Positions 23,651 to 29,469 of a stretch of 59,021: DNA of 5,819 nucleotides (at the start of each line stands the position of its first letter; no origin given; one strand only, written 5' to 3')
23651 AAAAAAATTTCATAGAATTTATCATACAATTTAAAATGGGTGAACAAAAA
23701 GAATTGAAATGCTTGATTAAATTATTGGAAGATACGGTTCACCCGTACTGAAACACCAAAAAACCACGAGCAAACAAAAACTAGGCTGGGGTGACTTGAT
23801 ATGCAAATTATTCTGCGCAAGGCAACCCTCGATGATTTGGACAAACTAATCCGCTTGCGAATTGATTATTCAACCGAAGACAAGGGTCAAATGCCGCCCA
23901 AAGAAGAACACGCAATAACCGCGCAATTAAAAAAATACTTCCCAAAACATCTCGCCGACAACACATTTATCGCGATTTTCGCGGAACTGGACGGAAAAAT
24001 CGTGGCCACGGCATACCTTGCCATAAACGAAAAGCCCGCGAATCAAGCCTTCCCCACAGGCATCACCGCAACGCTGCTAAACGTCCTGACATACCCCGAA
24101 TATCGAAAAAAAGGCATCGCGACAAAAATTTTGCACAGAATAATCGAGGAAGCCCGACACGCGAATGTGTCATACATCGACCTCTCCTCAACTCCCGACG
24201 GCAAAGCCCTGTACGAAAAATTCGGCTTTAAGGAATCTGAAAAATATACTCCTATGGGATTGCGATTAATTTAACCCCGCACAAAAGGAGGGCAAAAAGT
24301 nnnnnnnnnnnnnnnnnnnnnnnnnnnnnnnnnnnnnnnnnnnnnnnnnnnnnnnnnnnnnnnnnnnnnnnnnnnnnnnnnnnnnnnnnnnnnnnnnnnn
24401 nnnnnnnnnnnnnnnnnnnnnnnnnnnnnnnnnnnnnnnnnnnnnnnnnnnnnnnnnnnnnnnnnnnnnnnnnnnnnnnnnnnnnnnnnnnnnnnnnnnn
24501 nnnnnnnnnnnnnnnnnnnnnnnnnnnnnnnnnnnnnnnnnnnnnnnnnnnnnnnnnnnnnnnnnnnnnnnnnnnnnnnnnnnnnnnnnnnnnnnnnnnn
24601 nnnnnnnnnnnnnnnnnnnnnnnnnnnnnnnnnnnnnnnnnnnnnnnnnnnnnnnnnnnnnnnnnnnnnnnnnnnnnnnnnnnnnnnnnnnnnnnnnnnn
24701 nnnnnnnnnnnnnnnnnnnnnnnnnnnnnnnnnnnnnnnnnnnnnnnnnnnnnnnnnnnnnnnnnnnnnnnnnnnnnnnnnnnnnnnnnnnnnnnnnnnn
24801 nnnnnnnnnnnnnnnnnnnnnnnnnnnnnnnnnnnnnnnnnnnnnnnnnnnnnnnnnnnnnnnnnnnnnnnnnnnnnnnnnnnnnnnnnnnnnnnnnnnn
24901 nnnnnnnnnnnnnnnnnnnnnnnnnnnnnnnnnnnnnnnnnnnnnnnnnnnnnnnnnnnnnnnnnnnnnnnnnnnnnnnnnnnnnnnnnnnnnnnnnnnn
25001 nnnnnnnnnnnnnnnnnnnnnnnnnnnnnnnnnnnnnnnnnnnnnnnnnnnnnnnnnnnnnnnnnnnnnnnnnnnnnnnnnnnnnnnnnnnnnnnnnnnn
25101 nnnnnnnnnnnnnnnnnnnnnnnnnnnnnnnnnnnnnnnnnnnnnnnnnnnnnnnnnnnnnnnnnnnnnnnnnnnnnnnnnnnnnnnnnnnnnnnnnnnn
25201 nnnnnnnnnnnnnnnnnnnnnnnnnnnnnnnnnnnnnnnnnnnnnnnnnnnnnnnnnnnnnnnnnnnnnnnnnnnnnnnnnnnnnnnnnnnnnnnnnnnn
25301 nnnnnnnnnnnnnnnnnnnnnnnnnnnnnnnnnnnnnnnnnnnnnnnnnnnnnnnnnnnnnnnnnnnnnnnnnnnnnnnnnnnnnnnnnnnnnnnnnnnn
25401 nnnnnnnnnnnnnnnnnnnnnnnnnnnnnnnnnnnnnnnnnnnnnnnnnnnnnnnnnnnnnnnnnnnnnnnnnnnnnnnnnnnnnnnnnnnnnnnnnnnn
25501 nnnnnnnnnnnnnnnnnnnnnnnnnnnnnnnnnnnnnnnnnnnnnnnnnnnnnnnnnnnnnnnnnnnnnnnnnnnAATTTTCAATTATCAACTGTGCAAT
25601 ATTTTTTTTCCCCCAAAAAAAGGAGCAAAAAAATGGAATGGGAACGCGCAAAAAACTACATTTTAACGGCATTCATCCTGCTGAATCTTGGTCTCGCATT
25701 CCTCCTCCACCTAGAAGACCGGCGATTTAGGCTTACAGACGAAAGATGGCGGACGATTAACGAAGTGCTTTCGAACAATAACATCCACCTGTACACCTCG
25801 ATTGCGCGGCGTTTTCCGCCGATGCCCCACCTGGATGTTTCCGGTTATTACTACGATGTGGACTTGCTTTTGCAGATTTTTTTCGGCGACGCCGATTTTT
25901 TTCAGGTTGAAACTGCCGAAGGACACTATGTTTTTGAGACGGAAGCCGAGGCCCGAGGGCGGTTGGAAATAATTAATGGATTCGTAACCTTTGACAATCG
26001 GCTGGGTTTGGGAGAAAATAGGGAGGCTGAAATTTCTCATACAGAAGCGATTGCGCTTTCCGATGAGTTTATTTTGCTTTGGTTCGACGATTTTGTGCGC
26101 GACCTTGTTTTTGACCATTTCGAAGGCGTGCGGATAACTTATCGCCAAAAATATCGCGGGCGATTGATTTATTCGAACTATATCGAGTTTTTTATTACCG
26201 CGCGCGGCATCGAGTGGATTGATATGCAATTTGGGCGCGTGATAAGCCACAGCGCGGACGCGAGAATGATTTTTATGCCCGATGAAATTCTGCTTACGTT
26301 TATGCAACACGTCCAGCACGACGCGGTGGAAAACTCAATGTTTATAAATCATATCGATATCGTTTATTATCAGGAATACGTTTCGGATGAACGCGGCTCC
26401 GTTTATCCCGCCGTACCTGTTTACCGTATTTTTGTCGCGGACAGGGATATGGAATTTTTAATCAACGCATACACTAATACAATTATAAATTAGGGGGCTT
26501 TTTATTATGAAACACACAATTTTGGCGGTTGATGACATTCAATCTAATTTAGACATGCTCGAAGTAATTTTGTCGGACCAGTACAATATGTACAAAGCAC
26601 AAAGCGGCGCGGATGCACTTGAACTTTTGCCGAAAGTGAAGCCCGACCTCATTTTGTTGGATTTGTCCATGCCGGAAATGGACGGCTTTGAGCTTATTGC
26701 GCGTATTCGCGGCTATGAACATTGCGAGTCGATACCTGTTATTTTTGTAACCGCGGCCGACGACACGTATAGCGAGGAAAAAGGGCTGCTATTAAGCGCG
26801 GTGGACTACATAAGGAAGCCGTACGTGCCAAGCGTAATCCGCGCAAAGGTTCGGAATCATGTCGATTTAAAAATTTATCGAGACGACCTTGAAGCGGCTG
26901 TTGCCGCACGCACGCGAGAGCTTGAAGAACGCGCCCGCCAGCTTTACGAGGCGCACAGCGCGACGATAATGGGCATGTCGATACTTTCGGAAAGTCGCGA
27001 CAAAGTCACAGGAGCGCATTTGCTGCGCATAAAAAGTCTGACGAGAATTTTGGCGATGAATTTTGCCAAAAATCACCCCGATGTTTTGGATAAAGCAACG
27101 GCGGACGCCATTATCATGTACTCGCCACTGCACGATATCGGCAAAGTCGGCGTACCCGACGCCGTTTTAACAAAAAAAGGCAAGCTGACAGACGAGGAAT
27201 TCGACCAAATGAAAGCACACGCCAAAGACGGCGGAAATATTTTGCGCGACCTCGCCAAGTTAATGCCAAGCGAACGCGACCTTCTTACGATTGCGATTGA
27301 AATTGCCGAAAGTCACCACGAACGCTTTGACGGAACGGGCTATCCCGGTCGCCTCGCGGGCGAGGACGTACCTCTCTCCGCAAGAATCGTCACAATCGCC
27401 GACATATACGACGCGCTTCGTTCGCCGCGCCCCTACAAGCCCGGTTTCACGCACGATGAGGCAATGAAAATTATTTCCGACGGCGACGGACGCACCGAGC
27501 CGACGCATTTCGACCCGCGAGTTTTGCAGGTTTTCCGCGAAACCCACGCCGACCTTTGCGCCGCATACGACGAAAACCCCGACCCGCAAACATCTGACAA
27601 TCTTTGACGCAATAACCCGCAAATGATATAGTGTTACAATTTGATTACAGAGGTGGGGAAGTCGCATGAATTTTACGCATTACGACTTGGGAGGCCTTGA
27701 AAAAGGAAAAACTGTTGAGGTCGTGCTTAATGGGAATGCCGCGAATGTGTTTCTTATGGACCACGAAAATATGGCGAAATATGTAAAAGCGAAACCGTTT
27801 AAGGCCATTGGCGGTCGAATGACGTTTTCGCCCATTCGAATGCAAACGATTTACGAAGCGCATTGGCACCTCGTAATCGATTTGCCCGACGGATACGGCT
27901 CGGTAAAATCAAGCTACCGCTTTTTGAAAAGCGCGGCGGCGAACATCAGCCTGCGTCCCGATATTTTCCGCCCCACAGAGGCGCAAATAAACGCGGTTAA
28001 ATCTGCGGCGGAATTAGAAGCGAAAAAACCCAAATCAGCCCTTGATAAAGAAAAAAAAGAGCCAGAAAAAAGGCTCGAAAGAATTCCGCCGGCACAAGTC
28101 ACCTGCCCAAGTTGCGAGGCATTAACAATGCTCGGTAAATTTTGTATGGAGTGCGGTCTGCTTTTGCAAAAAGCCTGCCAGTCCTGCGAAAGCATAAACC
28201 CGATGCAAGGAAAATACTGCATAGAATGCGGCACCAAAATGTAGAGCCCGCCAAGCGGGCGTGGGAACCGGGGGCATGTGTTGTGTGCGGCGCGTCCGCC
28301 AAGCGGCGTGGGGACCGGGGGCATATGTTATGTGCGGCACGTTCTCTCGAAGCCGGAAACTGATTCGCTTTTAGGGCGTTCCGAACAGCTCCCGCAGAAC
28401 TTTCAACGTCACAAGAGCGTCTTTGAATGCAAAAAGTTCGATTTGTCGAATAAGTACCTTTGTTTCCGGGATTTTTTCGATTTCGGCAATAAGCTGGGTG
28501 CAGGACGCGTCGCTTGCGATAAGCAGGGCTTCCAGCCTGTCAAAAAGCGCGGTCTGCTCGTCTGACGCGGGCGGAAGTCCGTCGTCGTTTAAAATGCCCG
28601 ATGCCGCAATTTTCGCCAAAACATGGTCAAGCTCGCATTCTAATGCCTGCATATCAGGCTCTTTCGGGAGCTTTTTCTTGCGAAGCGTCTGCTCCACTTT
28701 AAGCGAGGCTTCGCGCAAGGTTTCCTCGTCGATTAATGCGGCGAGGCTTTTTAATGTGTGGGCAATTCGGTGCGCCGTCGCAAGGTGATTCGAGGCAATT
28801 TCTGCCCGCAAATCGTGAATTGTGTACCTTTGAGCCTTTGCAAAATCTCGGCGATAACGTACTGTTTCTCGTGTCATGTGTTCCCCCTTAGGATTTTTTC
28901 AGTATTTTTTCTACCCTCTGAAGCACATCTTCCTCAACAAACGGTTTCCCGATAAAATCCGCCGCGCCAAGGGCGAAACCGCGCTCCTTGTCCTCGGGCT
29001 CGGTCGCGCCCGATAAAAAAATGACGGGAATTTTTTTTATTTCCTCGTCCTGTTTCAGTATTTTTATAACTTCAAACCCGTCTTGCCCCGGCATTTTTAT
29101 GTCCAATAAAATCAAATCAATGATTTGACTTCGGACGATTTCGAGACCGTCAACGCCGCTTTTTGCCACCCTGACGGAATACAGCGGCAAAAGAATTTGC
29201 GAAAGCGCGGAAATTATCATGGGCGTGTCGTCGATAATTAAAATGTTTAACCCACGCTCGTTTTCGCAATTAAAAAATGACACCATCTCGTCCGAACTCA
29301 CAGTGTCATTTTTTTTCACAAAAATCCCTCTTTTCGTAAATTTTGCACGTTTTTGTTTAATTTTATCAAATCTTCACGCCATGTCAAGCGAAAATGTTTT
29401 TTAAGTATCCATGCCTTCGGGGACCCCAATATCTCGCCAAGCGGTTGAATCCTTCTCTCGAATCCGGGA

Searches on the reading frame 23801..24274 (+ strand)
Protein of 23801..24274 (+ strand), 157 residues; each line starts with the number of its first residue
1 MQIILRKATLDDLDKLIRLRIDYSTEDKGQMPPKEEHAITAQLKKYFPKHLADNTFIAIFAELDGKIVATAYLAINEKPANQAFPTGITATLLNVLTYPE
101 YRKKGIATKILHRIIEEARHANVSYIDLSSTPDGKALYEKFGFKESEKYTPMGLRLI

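Call 61: search_protein_families(library=pfam, proteins=[window:23801-24274:+], max_evalue=0.0001)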
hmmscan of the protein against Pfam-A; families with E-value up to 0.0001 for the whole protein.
window:23801-24274:+ (157 aa): 5 families
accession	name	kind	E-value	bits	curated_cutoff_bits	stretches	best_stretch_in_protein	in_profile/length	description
PF00583.31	Acetyltransf_1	-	2.1e-13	51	20.7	1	46-143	27-116/116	Acetyltransferase (GNAT) family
PF13508.13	Acetyltransf_7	-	9.5e-12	45.6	27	1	59-145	5-84/84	Acetyltransferase (GNAT) domain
PF13527.13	Acetyltransf_9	-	8.2e-09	36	25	1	6-144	3-125/127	Acetyltransferase (GNAT) domain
PF13673.13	Acetyltransf_10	-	1.3e-08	35.3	23.6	1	53-148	28-112/128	Acetyltransferase (GNAT) domain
PF12746.13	GNAT_acetyltran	-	1.2e-05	25.5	26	1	94-150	185-241/243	GNAT acetyltransferase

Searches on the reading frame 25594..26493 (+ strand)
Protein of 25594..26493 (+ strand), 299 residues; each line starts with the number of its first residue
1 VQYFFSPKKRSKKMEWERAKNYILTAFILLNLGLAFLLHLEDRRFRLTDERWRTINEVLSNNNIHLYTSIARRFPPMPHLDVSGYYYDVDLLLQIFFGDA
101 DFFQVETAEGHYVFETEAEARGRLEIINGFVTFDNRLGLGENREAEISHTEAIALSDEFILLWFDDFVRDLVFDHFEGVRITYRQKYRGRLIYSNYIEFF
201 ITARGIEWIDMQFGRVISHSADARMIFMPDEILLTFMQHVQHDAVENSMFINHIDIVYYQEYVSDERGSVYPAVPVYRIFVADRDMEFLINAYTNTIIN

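Call 62: search_protein_families(library=pfam, proteins=[window:25594-26493:+], max_evalue=0.0001)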
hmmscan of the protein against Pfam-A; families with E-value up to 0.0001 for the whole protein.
window:25594-26493:+ (299 aa): 1 family
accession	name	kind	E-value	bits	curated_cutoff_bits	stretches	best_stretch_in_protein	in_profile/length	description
PF09648.15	YycI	-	8.5e-07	29.2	29.7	1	177-293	112-232/232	YycI protein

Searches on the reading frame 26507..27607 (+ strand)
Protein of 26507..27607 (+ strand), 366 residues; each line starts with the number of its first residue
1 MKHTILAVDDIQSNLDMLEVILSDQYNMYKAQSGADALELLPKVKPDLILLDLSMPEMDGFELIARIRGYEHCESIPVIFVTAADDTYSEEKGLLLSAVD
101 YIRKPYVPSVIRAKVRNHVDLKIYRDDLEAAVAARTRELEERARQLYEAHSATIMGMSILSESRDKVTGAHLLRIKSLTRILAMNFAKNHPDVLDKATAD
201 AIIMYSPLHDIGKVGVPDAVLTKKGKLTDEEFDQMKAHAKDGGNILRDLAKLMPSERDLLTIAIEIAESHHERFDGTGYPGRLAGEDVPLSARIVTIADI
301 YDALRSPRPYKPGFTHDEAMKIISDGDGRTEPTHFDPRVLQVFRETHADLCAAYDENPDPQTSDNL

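Call 62: search_protein_families(library=pfam, proteins=[window:26507-27607:+], max_evalue=0.0001)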
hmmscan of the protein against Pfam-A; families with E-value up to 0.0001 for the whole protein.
window:26507-27607:+ (366 aa): 3 families
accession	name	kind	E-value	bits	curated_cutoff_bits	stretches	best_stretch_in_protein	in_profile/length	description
PF13487.12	HD_5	-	9.5e-28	97.5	27.2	1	175-338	21-169/170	HD domain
PF00072.30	Response_reg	-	1.9e-23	83.2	30.2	1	5-115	1-110/111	Response regulator receiver domain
PF01966.28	HD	-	4.9e-17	62.7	22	1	170-303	3-115/116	HD domain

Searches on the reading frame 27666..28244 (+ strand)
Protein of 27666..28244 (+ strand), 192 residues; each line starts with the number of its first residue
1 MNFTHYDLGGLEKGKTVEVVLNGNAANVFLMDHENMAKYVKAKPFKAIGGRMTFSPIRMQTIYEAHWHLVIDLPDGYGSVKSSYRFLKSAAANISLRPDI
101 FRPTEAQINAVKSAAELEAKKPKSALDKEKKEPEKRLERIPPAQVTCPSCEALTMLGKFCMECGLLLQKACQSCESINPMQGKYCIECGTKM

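Call 13: search_protein_families(library=pfam, proteins=[window:27666-28244:+])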
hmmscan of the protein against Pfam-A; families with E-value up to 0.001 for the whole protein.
window:27666-28244:+ (192 aa): 2 families
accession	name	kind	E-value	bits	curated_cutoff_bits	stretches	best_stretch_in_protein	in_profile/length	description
PF08980.16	DUF1883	-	5.4e-22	78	26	1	1-88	1-87/89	Domain of unknown function (DUF1883)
PF12773.13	DZR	-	2.5e-06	28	27.3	1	147-189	1-45/45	Double zinc ribbon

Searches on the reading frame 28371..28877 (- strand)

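Call 14: search_protein_families(library=pfam, proteins=[window:28371-28877:-])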
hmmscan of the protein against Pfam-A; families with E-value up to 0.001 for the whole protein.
window:28371-28877:- (168 aa): 1 family
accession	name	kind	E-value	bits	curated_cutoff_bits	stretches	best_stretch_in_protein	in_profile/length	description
PF01627.28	Hpt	-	7.2e-07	29.8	24.6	1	9-89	3-80/84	Hpt domain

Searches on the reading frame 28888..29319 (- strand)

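Call 14: search_protein_families(library=pfam, proteins=[window:28888-29319:-])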
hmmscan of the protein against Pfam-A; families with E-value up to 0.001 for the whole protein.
window:28888-29319:- (143 aa): 1 family
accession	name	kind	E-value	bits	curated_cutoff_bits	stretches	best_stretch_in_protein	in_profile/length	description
PF00072.30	Response_reg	-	3.4e-26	92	30.2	1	26-136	1-110/111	Response regulator receiver domain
